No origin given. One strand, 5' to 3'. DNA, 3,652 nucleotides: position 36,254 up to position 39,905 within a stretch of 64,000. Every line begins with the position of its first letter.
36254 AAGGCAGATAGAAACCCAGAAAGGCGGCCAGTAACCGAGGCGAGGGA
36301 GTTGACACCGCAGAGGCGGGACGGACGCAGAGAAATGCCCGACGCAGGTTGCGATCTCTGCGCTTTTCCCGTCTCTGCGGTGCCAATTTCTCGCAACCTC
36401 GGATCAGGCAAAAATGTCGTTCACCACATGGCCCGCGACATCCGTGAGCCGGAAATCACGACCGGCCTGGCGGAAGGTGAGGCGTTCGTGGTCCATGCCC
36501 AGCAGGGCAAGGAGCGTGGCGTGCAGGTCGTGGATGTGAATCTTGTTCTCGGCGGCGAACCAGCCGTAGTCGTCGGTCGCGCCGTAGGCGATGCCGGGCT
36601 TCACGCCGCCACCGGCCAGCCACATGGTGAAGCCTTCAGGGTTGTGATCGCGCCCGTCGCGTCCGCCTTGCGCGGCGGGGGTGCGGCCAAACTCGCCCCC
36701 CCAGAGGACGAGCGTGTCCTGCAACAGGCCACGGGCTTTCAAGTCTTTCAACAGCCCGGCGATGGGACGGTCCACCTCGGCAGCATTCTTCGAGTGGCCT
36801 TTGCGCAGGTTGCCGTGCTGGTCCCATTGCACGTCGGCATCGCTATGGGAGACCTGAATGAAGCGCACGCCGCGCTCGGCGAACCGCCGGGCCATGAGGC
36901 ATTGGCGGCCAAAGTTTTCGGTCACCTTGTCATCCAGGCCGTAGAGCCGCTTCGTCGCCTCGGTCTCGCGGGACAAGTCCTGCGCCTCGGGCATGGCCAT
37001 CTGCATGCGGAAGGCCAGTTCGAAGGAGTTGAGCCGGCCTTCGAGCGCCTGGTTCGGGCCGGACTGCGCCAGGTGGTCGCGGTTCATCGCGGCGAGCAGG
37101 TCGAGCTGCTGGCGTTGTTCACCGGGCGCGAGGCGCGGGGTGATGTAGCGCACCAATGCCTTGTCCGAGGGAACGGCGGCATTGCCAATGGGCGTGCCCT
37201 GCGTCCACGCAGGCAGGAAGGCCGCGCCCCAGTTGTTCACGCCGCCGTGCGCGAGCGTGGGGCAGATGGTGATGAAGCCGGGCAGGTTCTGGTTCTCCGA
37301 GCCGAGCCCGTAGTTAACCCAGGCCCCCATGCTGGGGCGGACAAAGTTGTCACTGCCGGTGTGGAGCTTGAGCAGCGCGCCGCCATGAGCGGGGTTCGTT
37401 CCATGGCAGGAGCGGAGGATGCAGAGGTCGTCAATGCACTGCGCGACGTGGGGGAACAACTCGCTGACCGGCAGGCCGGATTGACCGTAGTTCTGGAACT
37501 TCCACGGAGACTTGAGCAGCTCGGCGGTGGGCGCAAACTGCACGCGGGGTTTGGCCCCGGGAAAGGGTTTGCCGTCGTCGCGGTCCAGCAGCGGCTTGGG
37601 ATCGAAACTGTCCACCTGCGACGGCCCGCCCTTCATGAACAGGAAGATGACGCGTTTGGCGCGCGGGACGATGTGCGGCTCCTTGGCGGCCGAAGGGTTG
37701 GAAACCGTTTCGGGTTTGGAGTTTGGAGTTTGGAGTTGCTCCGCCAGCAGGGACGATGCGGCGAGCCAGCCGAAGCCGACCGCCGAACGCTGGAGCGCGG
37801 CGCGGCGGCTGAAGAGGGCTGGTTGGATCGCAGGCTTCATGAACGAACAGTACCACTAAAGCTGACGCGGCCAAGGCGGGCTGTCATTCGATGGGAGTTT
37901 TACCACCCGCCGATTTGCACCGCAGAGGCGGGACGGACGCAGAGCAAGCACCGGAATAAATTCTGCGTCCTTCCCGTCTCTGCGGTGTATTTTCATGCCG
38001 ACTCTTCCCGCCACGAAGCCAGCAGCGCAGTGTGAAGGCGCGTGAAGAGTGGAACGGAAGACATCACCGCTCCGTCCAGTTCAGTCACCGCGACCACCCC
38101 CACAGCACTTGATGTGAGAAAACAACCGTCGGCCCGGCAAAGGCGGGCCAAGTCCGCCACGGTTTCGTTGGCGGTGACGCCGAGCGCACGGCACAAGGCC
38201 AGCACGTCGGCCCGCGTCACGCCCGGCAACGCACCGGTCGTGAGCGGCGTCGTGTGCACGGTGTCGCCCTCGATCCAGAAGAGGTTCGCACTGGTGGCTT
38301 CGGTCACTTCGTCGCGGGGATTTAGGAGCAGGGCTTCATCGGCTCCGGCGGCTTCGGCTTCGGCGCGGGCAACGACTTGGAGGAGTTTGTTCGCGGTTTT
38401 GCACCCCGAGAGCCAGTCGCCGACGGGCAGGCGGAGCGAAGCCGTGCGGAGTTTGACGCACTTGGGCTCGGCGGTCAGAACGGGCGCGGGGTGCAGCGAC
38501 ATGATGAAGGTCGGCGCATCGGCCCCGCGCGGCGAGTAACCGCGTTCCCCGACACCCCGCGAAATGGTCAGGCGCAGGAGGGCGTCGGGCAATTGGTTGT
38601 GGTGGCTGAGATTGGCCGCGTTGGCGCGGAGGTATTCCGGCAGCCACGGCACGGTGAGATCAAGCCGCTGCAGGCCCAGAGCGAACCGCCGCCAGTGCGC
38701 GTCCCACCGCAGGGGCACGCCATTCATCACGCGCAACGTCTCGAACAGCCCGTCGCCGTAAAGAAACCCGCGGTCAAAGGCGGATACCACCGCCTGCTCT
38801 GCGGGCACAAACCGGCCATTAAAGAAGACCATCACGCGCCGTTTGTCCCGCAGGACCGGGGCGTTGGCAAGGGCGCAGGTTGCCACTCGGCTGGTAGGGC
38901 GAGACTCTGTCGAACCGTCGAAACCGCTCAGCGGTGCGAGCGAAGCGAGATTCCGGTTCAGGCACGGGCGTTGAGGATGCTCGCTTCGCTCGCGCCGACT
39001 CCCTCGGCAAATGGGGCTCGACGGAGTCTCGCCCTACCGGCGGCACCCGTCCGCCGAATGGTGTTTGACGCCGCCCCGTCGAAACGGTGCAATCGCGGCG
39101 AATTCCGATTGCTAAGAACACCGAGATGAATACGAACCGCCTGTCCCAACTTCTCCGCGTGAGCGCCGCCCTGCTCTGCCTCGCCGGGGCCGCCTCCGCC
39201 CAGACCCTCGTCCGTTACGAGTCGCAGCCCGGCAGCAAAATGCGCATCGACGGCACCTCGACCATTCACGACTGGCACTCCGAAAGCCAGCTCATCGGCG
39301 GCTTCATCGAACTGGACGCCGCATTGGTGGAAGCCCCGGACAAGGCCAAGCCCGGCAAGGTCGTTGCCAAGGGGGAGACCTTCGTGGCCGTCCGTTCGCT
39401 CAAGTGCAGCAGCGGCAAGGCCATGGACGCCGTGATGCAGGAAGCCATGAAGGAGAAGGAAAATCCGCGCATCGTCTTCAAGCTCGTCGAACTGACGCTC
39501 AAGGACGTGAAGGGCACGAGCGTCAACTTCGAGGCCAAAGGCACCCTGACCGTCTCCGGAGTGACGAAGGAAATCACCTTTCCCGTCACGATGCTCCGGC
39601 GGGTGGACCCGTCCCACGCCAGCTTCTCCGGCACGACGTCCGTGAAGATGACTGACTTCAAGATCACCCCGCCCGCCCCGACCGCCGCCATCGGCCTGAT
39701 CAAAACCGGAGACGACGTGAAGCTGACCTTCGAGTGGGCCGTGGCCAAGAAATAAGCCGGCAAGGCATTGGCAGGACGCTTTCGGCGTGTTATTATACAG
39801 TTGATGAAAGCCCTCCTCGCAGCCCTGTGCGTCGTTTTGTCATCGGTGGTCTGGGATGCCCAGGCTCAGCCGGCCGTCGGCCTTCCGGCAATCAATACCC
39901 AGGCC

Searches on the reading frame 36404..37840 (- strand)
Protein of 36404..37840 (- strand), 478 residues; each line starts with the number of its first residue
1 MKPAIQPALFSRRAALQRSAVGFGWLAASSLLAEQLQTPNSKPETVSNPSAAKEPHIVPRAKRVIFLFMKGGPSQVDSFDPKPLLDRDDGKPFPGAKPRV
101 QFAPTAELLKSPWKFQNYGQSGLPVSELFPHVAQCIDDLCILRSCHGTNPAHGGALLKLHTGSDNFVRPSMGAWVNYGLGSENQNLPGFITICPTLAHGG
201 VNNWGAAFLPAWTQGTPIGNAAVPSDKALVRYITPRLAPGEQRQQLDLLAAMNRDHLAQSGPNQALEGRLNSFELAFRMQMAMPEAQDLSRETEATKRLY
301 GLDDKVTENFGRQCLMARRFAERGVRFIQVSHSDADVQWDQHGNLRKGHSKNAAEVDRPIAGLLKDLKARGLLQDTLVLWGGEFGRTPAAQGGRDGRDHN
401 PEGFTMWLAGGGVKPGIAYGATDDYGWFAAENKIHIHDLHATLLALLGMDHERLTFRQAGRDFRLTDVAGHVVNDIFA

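Call 30: search_protein_families(library=pfam, proteins=[window:36404-37840:-], max_evalue=0.00001)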
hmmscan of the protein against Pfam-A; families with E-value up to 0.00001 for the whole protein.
window:36404-37840:- (478 aa): 1 family
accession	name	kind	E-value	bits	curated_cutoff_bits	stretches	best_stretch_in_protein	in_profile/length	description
PF07394.17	DUF1501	-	1.9e-148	495.2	27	1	61-477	1-390/390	Protein of unknown function (DUF1501)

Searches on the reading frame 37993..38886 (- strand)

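Call 30: search_protein_families(library=pfam, proteins=[window:37993-38886:-], max_evalue=0.00001)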
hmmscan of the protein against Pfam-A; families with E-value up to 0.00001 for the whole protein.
window:37993-38886:- (297 aa): 1 family
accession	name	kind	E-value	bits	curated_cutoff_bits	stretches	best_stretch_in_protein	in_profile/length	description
PF01063.24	Aminotran_4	-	1.6e-54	185.6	28.5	1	46-269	1-222/223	Amino-transferase class IV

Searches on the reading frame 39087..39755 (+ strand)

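Call 54: search_protein_families(library=pfam, proteins=[window:39087-39755:+], max_evalue=0.001)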
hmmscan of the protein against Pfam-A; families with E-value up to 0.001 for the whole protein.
window:39087-39755:+ (222 aa): 1 family
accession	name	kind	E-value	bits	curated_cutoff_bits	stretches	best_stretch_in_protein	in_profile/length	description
PF04264.18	YceI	-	7.8e-15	56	23.7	1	67-216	20-147/150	YceI-like domain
